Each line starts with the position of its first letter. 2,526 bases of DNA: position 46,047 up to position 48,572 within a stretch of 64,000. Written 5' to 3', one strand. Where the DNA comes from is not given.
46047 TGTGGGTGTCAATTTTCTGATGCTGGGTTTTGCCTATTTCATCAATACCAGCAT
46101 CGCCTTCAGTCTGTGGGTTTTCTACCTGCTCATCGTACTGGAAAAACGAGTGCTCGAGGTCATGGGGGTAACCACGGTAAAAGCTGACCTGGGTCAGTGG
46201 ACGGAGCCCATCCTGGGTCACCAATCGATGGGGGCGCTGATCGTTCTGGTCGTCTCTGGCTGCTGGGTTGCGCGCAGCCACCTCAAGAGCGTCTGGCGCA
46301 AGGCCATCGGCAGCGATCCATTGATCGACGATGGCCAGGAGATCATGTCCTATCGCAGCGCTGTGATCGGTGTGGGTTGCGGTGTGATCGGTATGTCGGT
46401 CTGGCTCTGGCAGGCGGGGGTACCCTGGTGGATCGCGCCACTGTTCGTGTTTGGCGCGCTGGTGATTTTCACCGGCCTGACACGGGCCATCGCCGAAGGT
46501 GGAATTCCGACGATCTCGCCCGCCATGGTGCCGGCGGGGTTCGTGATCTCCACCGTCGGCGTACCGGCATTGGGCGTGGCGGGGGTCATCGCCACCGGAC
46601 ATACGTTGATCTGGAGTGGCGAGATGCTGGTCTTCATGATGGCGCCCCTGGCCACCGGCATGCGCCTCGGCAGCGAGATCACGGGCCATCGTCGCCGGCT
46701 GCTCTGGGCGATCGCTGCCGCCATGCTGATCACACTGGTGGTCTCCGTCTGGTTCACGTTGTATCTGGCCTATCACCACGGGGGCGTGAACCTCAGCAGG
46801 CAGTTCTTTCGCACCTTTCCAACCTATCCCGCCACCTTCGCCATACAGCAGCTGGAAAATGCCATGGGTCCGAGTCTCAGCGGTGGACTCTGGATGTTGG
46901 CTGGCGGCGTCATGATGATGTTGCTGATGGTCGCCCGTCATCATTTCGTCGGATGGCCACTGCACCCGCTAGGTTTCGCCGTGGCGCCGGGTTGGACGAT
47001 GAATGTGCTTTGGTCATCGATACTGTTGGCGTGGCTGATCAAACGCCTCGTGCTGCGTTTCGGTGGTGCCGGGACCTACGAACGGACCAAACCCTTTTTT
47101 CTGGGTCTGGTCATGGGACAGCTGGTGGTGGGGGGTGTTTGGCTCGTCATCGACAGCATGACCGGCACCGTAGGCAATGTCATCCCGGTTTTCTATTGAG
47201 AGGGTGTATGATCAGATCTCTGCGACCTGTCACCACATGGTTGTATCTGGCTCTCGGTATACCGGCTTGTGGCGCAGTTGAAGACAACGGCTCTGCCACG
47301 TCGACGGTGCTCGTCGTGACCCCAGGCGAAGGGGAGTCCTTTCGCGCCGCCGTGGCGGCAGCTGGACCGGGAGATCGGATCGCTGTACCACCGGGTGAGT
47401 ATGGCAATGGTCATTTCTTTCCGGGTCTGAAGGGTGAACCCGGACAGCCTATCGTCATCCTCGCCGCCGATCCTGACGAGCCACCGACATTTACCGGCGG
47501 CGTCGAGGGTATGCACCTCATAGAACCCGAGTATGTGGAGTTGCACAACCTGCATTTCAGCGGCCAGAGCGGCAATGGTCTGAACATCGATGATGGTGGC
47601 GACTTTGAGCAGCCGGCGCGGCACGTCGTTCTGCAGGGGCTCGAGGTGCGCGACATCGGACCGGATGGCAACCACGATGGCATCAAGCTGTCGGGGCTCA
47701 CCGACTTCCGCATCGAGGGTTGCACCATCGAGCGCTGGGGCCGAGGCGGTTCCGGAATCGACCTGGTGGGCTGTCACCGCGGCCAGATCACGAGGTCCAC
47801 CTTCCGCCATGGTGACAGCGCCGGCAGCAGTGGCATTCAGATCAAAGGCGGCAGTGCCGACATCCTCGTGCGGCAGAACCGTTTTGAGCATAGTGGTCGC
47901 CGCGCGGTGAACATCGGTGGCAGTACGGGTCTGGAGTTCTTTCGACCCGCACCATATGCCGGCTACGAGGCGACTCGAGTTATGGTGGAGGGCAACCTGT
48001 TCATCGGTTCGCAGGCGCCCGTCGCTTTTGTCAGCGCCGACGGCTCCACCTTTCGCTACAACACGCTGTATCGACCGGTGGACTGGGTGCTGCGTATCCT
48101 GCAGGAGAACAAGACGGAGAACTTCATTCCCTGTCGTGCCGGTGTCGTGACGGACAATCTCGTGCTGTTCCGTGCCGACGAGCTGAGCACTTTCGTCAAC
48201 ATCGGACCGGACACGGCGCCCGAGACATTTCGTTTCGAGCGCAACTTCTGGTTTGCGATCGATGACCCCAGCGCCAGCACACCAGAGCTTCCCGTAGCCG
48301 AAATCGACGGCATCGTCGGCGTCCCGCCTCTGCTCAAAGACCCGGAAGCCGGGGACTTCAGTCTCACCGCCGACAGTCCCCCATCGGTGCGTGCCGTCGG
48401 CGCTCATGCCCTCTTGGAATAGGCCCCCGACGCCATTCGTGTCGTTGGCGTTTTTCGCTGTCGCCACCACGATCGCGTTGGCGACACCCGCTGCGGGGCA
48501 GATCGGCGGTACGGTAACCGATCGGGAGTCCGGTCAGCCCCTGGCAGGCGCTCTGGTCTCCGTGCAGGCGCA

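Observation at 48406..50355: Pentaheme cytochrome c carrying a T9SS type-A C-terminal sorting domain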

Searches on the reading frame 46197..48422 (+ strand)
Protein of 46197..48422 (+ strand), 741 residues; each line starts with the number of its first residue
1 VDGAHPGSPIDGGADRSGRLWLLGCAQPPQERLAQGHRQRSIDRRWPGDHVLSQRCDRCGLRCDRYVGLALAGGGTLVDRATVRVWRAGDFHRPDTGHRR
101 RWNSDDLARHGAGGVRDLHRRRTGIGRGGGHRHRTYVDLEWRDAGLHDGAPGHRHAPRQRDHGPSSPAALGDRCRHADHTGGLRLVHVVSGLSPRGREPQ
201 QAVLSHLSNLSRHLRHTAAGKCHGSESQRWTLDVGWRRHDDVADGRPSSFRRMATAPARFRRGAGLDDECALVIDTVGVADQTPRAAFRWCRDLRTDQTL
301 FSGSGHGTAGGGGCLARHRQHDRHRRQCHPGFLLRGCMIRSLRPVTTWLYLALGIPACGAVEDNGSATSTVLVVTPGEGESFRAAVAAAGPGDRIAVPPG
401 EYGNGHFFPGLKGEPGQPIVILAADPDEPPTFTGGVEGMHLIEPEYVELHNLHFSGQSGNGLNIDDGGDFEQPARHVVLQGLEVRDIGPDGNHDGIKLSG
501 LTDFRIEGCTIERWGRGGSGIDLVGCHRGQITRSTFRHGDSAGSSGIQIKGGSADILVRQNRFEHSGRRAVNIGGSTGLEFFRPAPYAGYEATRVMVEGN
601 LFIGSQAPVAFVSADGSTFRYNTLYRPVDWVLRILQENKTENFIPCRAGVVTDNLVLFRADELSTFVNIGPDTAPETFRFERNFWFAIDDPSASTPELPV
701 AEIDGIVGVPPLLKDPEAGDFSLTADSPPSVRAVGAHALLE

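Call 7: search_protein_families(library=pfam, proteins=[window:46197-48422:+], max_evalue=0.001)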
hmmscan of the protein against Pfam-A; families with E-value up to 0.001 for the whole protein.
window:46197-48422:+ (741 aa): 1 family
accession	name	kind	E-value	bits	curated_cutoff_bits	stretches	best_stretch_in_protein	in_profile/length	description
PF13229.12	Beta_helix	-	1.7e-09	37.9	25.9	1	449-577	13-124/158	Right handed beta helix region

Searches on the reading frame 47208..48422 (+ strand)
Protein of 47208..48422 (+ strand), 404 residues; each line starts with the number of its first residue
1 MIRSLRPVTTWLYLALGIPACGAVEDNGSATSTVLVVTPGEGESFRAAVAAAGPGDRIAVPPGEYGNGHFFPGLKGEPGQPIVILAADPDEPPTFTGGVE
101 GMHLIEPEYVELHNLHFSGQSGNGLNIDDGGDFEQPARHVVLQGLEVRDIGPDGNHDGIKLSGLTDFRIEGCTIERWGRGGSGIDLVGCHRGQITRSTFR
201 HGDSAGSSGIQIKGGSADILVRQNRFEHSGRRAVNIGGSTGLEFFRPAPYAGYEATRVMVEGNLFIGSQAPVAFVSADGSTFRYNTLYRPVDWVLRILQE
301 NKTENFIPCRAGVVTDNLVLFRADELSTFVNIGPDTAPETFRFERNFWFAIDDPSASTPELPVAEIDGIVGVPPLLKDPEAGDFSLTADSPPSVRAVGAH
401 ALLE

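Call 86: search_protein_families(library=ncbifam, proteins=[window:47208-48422:+], max_evalue=0.1)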
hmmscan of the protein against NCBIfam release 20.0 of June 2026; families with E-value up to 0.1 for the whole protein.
window:47208-48422:+ (404 aa): 1 family
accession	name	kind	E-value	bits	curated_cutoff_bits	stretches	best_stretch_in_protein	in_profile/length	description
TIGR04247.1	NosD_copper_fam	subfamily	0.0014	17.2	300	1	47-197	3-143/377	nitrous oxide reductase family maturation protein NosD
